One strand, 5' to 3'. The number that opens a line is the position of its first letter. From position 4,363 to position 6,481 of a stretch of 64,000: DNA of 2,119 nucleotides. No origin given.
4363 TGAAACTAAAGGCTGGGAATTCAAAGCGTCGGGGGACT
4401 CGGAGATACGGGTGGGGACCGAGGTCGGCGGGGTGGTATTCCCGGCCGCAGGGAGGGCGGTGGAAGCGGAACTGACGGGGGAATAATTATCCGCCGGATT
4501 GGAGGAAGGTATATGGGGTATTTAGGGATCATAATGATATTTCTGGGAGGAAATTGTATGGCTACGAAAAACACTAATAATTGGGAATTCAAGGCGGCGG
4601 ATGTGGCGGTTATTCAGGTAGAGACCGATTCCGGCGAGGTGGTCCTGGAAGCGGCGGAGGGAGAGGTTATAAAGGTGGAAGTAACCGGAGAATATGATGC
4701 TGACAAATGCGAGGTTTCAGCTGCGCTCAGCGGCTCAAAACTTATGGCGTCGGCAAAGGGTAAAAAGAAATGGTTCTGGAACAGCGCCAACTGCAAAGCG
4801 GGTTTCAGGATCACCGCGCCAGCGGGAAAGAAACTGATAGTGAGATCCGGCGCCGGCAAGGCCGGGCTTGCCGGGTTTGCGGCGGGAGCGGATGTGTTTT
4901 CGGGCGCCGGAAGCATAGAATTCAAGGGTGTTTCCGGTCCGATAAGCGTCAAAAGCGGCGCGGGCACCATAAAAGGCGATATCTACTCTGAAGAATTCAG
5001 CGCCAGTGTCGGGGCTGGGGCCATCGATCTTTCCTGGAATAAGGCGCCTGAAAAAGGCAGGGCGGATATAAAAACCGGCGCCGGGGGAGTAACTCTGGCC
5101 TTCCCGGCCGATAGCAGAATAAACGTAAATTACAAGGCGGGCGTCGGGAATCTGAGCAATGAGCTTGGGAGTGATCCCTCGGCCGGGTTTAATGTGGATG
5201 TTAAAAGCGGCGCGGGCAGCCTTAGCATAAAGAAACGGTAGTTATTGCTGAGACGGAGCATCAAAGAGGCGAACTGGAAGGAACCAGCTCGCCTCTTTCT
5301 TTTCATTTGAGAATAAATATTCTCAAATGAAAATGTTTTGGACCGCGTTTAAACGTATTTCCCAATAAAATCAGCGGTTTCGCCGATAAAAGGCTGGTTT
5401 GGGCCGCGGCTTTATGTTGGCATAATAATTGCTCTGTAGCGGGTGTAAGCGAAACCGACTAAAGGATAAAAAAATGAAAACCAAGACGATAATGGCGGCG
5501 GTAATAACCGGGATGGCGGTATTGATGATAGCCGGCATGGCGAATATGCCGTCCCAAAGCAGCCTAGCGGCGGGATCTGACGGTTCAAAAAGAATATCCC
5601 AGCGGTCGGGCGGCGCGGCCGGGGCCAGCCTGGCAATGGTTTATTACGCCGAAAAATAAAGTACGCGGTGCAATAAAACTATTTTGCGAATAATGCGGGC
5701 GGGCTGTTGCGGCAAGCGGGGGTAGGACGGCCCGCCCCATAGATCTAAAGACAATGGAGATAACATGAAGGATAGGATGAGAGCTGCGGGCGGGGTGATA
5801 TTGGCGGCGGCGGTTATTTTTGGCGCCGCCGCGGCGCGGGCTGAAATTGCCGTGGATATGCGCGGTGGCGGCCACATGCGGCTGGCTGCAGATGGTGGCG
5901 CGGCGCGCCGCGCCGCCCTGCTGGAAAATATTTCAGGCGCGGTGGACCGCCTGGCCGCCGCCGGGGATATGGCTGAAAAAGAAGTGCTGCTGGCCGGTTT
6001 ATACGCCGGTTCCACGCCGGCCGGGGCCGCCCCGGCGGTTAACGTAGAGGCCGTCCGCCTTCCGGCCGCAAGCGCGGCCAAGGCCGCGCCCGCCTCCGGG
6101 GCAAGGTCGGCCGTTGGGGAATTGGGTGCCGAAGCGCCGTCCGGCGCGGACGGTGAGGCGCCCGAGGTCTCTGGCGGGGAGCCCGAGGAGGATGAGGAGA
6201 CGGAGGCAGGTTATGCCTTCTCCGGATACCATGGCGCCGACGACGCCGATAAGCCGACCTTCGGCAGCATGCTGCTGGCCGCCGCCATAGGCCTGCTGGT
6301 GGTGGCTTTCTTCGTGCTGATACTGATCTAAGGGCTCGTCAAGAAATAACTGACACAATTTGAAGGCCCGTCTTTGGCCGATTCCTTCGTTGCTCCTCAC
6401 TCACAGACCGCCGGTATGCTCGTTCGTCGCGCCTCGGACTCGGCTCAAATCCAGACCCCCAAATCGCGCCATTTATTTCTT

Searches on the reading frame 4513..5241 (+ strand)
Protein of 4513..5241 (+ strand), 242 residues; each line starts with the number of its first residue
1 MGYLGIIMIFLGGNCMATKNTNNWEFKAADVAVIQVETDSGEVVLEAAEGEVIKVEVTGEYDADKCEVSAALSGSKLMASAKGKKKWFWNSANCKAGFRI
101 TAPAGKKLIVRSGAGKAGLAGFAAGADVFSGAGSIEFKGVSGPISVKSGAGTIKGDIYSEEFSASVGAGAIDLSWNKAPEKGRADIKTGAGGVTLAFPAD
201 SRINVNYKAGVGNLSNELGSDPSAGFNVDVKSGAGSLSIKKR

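Call 3: search_protein_families(library=ncbifam, proteins=[window:4513-5241:+], max_evalue=0.01)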
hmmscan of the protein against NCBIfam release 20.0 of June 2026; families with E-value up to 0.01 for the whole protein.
window:4513-5241:+ (242 aa): 1 family
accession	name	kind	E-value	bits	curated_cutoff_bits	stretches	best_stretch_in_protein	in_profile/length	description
NF049997.1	LiaG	equivalog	7e-10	38.6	285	1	15-218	30-252/286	LiaG family protein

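Call 4: search_protein_families(library=pfam, proteins=[window:4513-5241:+], max_evalue=0.01)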
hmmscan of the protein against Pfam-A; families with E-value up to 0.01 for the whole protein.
window:4513-5241:+ (242 aa): 1 family
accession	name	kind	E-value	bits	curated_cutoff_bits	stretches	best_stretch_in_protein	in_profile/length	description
PF13349.12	DUF4097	-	0.0013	18.6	22.9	0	159-215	150-209/247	Toastrack DUF4097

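Call 19: search_protein_families(library=pfam, proteins=[window:4558-5241:+], max_evalue=0.1)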
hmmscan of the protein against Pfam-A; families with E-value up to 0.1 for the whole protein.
window:4558-5241:+ (227 aa): 1 family
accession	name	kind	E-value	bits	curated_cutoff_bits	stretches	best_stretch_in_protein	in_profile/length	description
PF13349.12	DUF4097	-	0.001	18.9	22.9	0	144-201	150-210/247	Toastrack DUF4097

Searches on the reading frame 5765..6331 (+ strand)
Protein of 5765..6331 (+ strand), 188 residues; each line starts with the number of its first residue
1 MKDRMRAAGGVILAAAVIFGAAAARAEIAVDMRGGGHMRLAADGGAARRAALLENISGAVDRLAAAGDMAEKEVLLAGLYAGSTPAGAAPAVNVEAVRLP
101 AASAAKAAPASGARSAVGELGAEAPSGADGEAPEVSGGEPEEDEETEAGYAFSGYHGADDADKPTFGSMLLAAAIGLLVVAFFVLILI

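Call 19: search_protein_families(library=pfam, proteins=[window:5765-6331:+], max_evalue=0.1)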
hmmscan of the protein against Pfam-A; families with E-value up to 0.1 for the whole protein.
window:5765-6331:+ (188 aa): 0 families

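Call 62: search_protein_families(library=ncbifam, proteins=[window:5765-6331:+], max_evalue=0.01)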
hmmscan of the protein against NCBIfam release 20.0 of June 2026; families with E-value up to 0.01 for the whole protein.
window:5765-6331:+ (188 aa): 0 families
